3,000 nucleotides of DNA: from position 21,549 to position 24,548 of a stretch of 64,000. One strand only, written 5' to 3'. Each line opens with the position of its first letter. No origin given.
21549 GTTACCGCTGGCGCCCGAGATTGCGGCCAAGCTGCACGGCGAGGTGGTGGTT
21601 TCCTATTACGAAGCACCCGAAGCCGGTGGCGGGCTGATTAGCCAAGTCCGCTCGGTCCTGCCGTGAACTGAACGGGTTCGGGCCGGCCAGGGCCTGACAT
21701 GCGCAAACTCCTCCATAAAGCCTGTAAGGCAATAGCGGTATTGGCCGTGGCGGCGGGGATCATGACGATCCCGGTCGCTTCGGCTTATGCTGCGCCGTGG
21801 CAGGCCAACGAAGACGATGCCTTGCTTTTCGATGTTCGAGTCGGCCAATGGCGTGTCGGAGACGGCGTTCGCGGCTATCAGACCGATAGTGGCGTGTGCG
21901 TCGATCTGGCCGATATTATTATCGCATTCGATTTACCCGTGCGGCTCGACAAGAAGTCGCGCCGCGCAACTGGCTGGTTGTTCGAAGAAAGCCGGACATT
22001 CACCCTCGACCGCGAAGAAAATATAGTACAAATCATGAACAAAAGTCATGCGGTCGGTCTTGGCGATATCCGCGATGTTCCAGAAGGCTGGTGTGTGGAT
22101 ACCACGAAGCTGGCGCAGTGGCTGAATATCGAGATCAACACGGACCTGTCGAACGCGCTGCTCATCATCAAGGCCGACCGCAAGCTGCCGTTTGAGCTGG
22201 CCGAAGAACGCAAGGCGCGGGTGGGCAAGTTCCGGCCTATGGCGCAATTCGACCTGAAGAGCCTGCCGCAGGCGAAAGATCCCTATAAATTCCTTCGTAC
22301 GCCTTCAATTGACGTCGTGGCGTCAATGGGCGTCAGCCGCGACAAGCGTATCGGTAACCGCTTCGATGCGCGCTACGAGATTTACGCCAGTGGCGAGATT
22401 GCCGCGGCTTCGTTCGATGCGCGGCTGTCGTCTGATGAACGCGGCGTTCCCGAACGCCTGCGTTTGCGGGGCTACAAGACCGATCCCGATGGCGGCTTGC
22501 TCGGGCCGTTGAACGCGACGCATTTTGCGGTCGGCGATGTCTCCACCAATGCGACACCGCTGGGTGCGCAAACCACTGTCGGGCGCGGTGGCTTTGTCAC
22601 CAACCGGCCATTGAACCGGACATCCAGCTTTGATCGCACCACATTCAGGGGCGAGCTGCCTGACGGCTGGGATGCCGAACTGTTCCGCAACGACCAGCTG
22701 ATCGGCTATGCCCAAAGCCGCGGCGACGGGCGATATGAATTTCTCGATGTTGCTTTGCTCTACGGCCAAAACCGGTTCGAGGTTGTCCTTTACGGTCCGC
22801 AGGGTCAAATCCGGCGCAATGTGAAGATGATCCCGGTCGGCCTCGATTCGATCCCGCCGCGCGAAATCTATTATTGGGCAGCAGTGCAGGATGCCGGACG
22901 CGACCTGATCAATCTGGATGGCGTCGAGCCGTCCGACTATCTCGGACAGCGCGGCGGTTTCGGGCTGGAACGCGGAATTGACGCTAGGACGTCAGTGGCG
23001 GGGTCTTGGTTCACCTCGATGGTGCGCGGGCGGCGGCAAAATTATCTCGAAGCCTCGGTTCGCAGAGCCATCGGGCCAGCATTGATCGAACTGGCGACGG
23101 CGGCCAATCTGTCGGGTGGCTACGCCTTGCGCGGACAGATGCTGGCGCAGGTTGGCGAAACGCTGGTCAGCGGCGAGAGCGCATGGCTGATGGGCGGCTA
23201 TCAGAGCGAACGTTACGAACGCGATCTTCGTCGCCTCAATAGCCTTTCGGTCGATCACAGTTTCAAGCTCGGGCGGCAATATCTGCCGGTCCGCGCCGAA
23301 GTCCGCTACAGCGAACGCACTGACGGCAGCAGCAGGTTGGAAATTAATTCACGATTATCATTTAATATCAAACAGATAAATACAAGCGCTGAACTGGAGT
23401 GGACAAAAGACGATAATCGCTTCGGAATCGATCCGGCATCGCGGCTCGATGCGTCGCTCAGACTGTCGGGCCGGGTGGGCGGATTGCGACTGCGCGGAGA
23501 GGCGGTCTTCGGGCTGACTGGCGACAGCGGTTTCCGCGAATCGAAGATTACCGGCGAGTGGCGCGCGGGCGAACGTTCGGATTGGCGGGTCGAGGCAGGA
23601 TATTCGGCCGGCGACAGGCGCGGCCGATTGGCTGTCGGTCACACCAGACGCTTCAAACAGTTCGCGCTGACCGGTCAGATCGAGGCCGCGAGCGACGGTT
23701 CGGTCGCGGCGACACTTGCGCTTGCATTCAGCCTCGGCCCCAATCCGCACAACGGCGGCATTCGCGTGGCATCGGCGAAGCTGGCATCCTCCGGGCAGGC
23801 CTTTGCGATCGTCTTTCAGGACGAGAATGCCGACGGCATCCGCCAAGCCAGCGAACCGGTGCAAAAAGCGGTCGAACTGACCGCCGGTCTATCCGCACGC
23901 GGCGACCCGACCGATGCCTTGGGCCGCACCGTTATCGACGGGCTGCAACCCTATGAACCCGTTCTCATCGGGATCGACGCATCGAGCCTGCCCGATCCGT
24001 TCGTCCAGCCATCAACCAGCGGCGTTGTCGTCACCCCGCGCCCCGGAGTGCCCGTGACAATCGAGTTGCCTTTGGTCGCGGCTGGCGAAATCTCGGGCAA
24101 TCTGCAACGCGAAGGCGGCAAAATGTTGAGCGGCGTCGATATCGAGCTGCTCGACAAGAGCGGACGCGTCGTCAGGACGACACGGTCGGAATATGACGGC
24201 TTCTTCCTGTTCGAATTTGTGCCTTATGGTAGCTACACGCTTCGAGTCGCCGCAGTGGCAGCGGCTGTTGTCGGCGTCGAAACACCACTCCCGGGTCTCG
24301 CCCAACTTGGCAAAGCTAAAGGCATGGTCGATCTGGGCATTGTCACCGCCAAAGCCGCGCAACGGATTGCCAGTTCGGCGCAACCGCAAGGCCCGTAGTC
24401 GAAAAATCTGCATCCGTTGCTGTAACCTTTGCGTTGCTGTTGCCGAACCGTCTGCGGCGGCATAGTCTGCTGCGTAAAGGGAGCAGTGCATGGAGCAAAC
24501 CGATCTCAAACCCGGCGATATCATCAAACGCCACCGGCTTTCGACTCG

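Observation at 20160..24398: Non-canonical chaperone-usher-like fibre system built on a DUF4402 subunit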

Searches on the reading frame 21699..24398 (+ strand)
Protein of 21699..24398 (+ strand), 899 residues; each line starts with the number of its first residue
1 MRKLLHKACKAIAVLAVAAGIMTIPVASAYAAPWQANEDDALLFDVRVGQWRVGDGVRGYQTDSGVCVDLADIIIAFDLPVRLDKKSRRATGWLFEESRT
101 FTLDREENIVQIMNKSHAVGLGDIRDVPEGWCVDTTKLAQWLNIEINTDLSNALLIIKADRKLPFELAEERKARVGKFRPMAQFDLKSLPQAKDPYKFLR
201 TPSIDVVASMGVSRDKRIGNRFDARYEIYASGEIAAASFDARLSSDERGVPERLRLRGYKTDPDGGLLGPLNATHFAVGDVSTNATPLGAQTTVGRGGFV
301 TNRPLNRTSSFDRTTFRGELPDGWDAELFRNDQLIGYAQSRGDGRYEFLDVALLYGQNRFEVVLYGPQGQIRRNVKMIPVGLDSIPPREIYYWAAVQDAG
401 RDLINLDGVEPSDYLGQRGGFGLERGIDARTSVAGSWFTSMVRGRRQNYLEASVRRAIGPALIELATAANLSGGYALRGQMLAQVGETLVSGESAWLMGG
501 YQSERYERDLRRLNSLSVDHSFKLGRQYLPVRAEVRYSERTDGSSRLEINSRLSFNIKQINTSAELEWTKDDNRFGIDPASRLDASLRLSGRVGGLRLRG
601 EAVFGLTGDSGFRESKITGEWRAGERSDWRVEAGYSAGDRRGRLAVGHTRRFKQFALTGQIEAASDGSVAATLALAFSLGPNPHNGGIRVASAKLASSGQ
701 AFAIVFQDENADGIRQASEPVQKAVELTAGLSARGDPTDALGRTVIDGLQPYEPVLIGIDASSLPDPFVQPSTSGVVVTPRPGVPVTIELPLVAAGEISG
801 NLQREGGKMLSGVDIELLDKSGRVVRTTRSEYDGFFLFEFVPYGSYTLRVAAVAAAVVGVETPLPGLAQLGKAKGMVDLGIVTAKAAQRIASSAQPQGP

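Call 3: search_protein_families(library=pfam, proteins=[window:21699-24398:+], max_evalue=1)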
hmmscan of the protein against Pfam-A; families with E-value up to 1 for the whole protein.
window:21699-24398:+ (899 aa): 6 families
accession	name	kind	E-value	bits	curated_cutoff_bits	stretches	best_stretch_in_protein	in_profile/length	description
PF13620.12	CarboxypepD_reg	-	1.6e-07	32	32.3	1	798-853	2-57/82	Carboxypeptidase regulatory-like domain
PF17210.9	SdrD_B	-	9.7e-07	29.4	29.7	1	803-854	17-68/112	SdrD B-like domain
PF17802.7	SpaA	-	0.00037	21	23.1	1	804-849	10-57/91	Prealbumin-like fold domain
PF00577.26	Usher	-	0.032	13.5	27.1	1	504-767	290-527/549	Outer membrane usher protein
PF09430.16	EMC7_beta-sandw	-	0.062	13.9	26.6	1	819-853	15-48/122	ER membrane protein complex subunit 7, beta-sandwich domain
PF05385.17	Adeno_E4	-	0.29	12.2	27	1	466-540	27-101/108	Mastadenovirus early E4 13 kDa protein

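Call 4: search_protein_families(library=ncbifam, proteins=[window:21699-24398:+], max_evalue=1)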
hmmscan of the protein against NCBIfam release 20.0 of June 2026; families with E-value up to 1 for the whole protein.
window:21699-24398:+ (899 aa): 1 family
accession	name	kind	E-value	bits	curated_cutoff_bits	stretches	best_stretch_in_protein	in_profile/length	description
NF058648.1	ECF_sub_HI1622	equivalog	0.0029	17.6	100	1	795-852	24-82/180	NikL family nickel/cobalt ECF transporter subunit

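Call 8: search_solved_structures(query=window:21699-24398:+, max_evalue=10, show_alignments=2)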
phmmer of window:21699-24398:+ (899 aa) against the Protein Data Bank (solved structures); distinct sequences matched with E-value up to 10: 2.
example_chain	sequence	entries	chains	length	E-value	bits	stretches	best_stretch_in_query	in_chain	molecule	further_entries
10ps_A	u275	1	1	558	0.61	11.2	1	801-850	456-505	Serine-aspartate repeat-containing protein D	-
9oj3_A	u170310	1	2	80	1.5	9.9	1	800-855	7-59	Fibronectin binding protein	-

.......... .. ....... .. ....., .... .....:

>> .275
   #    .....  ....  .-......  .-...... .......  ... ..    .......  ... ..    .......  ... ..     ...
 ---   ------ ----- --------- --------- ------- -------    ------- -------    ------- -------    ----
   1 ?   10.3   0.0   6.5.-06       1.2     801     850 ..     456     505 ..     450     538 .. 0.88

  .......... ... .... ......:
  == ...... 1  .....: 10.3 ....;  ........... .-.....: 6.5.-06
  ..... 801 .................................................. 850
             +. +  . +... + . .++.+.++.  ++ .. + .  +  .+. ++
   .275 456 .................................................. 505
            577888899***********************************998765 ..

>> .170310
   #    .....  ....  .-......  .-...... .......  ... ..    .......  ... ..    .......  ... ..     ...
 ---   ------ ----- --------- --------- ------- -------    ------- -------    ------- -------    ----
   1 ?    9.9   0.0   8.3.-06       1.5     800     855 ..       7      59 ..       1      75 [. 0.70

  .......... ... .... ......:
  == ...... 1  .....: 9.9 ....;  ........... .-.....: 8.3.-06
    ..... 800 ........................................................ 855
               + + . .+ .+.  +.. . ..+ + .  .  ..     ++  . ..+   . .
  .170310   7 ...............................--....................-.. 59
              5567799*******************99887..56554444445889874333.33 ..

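Call 10: find_homologous_proteins(query=window:21699-24398:+, max_evalue=0.001)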
Query window:21699-24398:+ (899 aa): 2011 proteins with E <= 0.001 among 8000 candidates; the best 120 are listed.
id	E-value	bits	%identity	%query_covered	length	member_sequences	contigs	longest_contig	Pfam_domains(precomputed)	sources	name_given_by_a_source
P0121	0.0e+0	1986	99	100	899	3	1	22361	PF13620.13,PF17210.10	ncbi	-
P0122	0.0e+0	1866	92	100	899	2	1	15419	PF13620.13,PF17210.10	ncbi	-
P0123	0.0e+0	1826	89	100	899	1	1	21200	PF13620.13,PF17210.10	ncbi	-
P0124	0.0e+0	1802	88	100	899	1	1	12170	PF13620.13,PF17210.10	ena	-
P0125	0.0e+0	1765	86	100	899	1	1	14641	PF13620.13,PF17210.10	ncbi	-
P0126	0.0e+0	1762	86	100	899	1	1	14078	PF13620.13,PF17210.10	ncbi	-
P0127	0.0e+0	1748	86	100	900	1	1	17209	PF13620.13,PF17210.10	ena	-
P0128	0.0e+0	1747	86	100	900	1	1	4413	PF13620.13,PF17210.10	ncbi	-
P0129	0.0e+0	1745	86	100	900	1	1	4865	PF13620.13,PF17210.10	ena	-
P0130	0.0e+0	1737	85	100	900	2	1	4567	PF13620.13,PF17210.10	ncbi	-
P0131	0.0e+0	1725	84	100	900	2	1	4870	PF13620.13,PF17210.10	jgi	jgi:hypothetical protein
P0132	0.0e+0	1710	85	98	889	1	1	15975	PF13620.13,PF17210.10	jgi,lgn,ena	-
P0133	0.0e+0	1709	84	100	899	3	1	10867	PF13620.13,PF17210.10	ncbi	-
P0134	0.0e+0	1692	83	100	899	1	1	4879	PF13620.13,PF17210.10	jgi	jgi:hypothetical protein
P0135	0.0e+0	1690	84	98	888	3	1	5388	PF13620.13,PF17210.10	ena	-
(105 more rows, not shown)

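Call 34: search_protein_representatives(protein=window:21699-24398:+)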
Query: 899 residues. Proteins with E-value up to 0.001 (for the whole library): 4650; up to 1e-10: 2989; up to 1e-30: 1639. The best 150 are listed.
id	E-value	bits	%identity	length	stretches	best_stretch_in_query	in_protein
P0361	2.0e-249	846.6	47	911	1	11-899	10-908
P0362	1.3e-244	830.7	47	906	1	12-894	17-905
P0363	1.9e-236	803.7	45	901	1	8-895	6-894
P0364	9.1e-229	778.2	46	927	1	12-890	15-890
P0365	2.8e-219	746.9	47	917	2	27-577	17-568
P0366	5.2e-209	712.9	43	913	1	22-863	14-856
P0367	1.0e-208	711.9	42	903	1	6-895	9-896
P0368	2.0e-204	697.7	41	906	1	10-891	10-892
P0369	1.4e-192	658.5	41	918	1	10-865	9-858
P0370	1.4e-191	655.2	41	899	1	5-882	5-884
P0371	5.8e-188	643.3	38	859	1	31-852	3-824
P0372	1.7e-184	631.8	61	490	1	15-466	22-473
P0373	2.8e-179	614.5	39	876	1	20-851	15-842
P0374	7.0e-179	613.2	40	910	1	10-889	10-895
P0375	3.8e-172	590.9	48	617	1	278-894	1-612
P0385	1.1e-141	490.1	35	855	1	37-863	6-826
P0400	7.3e-105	368.3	31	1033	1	32-862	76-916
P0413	2.5e-98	346.7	29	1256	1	30-852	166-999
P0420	1.4e-95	337.6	30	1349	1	36-850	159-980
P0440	6.8e-91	322.1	29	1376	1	36-851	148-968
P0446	1.1e-89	318.1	28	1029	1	64-853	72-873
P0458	1.2e-87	311.4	28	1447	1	37-896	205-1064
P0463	2.7e-87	310.2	30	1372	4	11-865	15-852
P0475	3.4e-85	303.2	27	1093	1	35-859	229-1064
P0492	1.6e-82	294.4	27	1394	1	25-853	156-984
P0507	6.3e-81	289.1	27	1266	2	32-852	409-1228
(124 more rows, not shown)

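Call 37: search_solved_structures(query=A4, max_evalue=10, show_alignments=2)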
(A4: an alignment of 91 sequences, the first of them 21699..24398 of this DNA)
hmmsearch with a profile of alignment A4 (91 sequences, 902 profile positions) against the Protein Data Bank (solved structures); distinct sequences matched with E-value up to 10: 13.
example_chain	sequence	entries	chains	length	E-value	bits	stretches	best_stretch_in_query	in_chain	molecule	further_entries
10ps_A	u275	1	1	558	1.9e-08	36.1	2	811-857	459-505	Serine-aspartate repeat-containing protein D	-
9c7v_B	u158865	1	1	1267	0.0021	19.4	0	834-862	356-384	BOS complex subunit NOMO2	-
3irp_X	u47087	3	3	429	0.012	16.9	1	810-856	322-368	Uro-adherence factor A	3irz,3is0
3is1_X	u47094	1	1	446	0.013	16.8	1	810-856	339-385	Uro-adherence factor A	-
5y3z_A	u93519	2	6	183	0.12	13.6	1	399-483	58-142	Motility protein B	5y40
2zvy_A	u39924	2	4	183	0.12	13.6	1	399-483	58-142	Chemotaxis protein motB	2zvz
2zov_A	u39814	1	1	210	0.16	13.2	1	399-483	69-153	Chemotaxis protein motB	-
2z5d_A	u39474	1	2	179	0.17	13.1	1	351-370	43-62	Ubiquitin-conjugating enzyme E2 H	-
8pjn_2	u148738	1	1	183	0.17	13.1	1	351-370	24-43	Ubiquitin-conjugating enzyme E2 H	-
8vdk_A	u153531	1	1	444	0.2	12.9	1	814-858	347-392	Serine-aspartate repeat-containing protein D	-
4wi0_B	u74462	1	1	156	0.57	11.4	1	832-879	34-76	Cellulosomal scaffoldin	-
4u3s_B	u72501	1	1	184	0.67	11.1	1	832-879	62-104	Cellulosomal scaffoldin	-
4v4c_B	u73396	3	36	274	0.94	10.6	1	825-870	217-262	Pyrogallol hydroxytransferase small subunit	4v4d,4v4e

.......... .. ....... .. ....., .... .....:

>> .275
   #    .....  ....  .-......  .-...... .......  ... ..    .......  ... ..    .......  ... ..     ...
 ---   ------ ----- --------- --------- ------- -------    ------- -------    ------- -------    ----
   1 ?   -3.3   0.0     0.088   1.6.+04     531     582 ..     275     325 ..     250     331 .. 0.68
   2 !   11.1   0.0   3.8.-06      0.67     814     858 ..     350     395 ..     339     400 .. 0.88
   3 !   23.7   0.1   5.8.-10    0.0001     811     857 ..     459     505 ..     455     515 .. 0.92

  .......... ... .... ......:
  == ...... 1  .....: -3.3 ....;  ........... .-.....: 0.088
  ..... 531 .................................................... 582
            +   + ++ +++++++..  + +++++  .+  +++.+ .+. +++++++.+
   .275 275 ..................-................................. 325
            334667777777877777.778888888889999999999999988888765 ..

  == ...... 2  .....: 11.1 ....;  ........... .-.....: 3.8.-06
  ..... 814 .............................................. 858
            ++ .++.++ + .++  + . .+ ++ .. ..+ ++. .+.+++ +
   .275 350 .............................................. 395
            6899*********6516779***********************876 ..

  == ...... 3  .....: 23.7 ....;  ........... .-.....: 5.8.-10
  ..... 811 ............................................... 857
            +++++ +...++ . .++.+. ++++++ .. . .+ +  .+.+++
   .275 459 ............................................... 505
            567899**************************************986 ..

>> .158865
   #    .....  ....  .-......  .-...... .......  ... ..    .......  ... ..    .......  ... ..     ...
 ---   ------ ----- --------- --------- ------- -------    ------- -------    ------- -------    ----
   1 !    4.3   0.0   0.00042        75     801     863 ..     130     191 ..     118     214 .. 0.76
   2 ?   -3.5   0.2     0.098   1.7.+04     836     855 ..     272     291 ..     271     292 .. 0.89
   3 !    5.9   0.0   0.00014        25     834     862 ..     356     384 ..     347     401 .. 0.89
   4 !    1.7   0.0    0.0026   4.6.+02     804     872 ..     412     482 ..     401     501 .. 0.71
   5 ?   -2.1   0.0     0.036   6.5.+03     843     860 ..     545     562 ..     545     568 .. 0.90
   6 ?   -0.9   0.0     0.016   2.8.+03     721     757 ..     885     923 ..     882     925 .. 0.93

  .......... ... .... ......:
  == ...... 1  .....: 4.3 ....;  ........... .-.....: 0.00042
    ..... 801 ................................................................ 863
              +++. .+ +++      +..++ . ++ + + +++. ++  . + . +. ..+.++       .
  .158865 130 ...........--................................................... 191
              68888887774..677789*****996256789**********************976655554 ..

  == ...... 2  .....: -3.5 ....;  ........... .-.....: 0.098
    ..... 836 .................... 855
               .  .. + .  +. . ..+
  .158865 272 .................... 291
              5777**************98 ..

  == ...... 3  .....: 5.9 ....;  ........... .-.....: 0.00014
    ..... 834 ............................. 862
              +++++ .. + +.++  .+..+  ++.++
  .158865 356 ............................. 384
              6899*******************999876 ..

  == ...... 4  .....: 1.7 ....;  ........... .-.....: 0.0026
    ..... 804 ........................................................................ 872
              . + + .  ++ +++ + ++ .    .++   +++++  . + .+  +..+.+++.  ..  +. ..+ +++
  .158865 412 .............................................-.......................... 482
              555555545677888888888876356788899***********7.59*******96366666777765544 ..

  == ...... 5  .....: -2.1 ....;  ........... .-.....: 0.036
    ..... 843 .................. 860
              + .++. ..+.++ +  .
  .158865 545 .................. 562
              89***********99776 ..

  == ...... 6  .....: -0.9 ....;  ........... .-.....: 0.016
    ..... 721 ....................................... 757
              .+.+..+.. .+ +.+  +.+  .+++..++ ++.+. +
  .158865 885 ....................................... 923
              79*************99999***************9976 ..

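Call 44: search_protein_families(library=pfam, alignment_id=A5, max_evalue=0.01)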
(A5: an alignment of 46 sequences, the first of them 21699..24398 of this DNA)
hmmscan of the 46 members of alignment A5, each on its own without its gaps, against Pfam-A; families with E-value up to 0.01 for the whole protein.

A. member 1, window:21699-24398:+ (899 aa): 3 families
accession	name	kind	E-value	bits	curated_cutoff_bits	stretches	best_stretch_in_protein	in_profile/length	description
PF13620.12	CarboxypepD_reg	-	1.6e-07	32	32.3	1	798-853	2-57/82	Carboxypeptidase regulatory-like domain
PF17210.9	SdrD_B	-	9.7e-07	29.4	29.7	1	803-854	17-68/112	SdrD B-like domain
PF17802.7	SpaA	-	0.00037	21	23.1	1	804-849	10-57/91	Prealbumin-like fold domain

B. families by the number of members that match (of 46 scanned): 13 families
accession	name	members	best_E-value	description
PF13620.12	CarboxypepD_reg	45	1.2e-10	Carboxypeptidase regulatory-like domain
PF17210.9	SdrD_B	43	2e-10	SdrD B-like domain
PF17802.7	SpaA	19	2.4e-06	Prealbumin-like fold domain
PF07833.16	Cu_amine_oxidN1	9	0.00076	Copper amine oxidase N-terminal domain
PF05036.18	SPOR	3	2e-12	SPOR domain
PF11974.14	bMG3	3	0.001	Bacterial alpha-2-macroglobulin MG3 domain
PF07210.18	DUF1416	2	0.00093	Protein of unknown function (DUF1416)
PF05887.16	Trypan_PARP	1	8.7e-05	Procyclic acidic repetitive protein (PARP)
PF18990.6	DUF5723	1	0.00064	Family of unknown function (DUF5723)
PF09430.16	EMC7_beta-sandw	1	0.0013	ER membrane protein complex subunit 7, beta-sandwich domain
PF00577.26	Usher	1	0.0061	Outer membrane usher protein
PF13715.12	CarbopepD_reg_2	1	0.0065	CarboxypepD_reg-like domain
PF14020.11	DUF4236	1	0.0074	Protein of unknown function (DUF4236)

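Call 47: find_related_loci(query=A5, collection=genome_contigs, flank=6000)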
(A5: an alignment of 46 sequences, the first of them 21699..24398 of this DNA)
Query A5 (899 aa) in genome_contigs; peptide patterns used: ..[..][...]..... (x = any residue, [..] = any of these).
600 stretches matched a pattern (row limit reached: there are more); 599 encode a relative of the query (tblastn E <= 1e-3); the best 80 are kept; 80 distinct loci.
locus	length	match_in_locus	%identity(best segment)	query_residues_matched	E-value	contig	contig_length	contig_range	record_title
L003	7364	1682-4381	81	1-899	0e+0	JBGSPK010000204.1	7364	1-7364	MAG: Sphingorhabdus sp. isolate JTS-AC302 k141_42032, whole genome shotgun sequence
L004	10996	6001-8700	77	1-899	0e+0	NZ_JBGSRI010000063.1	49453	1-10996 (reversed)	MAG: Sphingorhabdus sp. isolate JTS-AC354 k141_128260, whole genome shotgun sequence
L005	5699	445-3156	74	1-899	0e+0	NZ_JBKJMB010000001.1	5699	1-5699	MAG: Sphingorhabdus sp. isolate ant_bin.31 S1Ck117_3270765_flag_0_multi_21.0000_len_5699, whole genome shotgun sequence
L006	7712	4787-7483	75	1-899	0e+0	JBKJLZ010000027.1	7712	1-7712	MAG: Sphingorhabdus sp. isolate ant_bin.305 k117_3913203, whole genome shotgun sequence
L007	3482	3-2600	78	35-899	0e+0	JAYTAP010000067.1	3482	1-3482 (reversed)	MAG: Sphingomonas sp. isolate GFS_13946 GFS_13946_66, whole genome shotgun sequence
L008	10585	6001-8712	74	1-899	0e+0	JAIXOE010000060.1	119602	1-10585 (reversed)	MAG: Sphingomonadales bacterium isolate C1_MAG_00001 C1_MAG_00001_000000000019, whole genome shotgun sequence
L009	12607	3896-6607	72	1-899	0e+0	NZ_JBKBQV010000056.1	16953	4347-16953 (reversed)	MAG: Sphingorhabdus sp. isolate 21I_056.bin.3 NODE_60_length_16953_cov_5.205795, whole genome shotgun sequence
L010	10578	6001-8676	73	1-892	0e+0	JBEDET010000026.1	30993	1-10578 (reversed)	MAG: Pseudomonadota bacterium isolate NASQAN2014_188_A_bin.37 scaffold_000134, whole genome shotgun sequence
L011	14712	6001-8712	71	1-899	0e+0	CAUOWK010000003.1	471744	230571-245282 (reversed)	MAG: uncultured Sphingorhabdus sp. isolate m02-metabat.7 genome assembly, contig: m02-c6, whole genome shotgun sequence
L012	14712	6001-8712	74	1-899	0e+0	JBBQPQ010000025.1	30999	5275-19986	MAG: Sphingomonadales bacterium isolate Co_metawrap_1517 Cmw_1517_k141_9970953_length_30999_cov_18.4305, whole genome sh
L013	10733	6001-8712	72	1-899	0e+0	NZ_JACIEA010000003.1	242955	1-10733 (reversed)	Sphingorhabdus rigui strain DSM 29050 Ga0373249_03, whole genome shotgun sequence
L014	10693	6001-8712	73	1-899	0e+0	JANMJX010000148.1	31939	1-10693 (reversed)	MAG: Sphingomonadales bacterium isolate OTE_64_metabat_304 OTE_64_k141_3138354, whole genome shotgun sequence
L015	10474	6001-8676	72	1-892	0e+0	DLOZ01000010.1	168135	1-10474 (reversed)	MAG TPA_asm: Sphingomonadales bacterium UBA7471 UBA7471_contig_746, whole genome shotgun sequence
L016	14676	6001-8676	68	1-893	0e+0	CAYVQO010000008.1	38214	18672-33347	MAG TPA_asm: uncultured Sphingorhabdus sp. isolate binchicken_co214_342 genome assembly, contig: NODE_850_length_38214_c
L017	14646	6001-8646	68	10-893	0e+0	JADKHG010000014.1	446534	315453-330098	MAG: Sphingomonadales bacterium isolate Skiv_18-Q3-R9-52_BAT3C.184 tig01148632-10-4461620, whole genome shotgun sequence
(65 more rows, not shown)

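Call 56: predict_structure(alignment_id=A4)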
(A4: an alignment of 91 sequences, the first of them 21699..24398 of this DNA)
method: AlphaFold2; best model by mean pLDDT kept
length: 899 residues; sequences in the alignment: 91
mean_pLDDT: 92.2   pTM: 0.80
mean pLDDT of the five models: 92.2, 91.4, 91.2, 90.2, 90.1
residues with pLDDT >= 90: 762; 70-90: 80; 50-70: 41; < 50: 16
segments of 3 or more residues with pLDDT < 50: 1-3, 22-30
pLDDT, mean of each block of 10 residues (from residue 1): 53 62 43 80 95 92 95 93 95 92 96 95 93 97 96 95 84 61 83 97 97 96 97 98 96 96 96 98 95 96 93 93 88 87 89 94 81 90 88 97 92 93 97 98 96 97 98 97 97 97 95 98 92 98 98 93 96 94 96 93 95 96 94 97 97 96 98 97 96 95 97 96 96 85 96 96 94 96 97 97 96 97 96 96 97 95 94 95 90 53
secondary structure, 60 per line:
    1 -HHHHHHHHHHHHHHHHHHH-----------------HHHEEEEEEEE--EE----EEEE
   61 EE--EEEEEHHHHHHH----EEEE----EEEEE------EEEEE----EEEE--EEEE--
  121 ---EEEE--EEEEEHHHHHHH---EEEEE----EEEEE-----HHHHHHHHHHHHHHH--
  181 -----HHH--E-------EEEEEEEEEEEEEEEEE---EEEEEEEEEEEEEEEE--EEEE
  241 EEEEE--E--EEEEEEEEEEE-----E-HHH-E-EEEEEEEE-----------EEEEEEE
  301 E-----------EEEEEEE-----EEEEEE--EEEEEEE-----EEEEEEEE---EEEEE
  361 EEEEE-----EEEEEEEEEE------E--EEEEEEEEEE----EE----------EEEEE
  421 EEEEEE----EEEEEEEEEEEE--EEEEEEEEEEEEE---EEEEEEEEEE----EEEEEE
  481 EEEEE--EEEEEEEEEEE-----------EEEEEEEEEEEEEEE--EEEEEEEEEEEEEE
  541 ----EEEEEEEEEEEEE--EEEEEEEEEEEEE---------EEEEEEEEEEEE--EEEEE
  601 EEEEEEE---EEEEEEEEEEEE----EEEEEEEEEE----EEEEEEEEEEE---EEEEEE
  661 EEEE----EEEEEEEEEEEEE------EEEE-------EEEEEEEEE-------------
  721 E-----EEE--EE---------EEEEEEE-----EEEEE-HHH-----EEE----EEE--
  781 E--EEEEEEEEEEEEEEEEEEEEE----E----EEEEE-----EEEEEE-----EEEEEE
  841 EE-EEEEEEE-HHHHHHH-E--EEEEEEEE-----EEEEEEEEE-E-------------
elements in order (helices of 4 or more, strands of 3 or more residues): H2-20 E41-48 E57-62 E65-69 H70-76 E81-84 E89-93 E100-104 E109-112 E115-118 E124-127 E130-134 H135-141 E145-149 E154-158 H164-178 E199-215 E219-234 E237-245 E251-261 E275-282 E294-301 E313-319 E325-330 E333-339 E345-352 E356-365 E371-380 E390-399 E416-426 E431-442 E445-457 E461-470 E475-485 E488-498 E510-524 E527-540 E545-557 E560-572 E582-593 E596-607 E611-622 E627-636 E641-651 E655-664 E669-681 E688-691 E699-707 E727-729 E743-749 E755-759 E769-771 E776-778 E784-804 E814-818 E824-829 E835-842 E844-850 H852-858 E863-870 E876-884
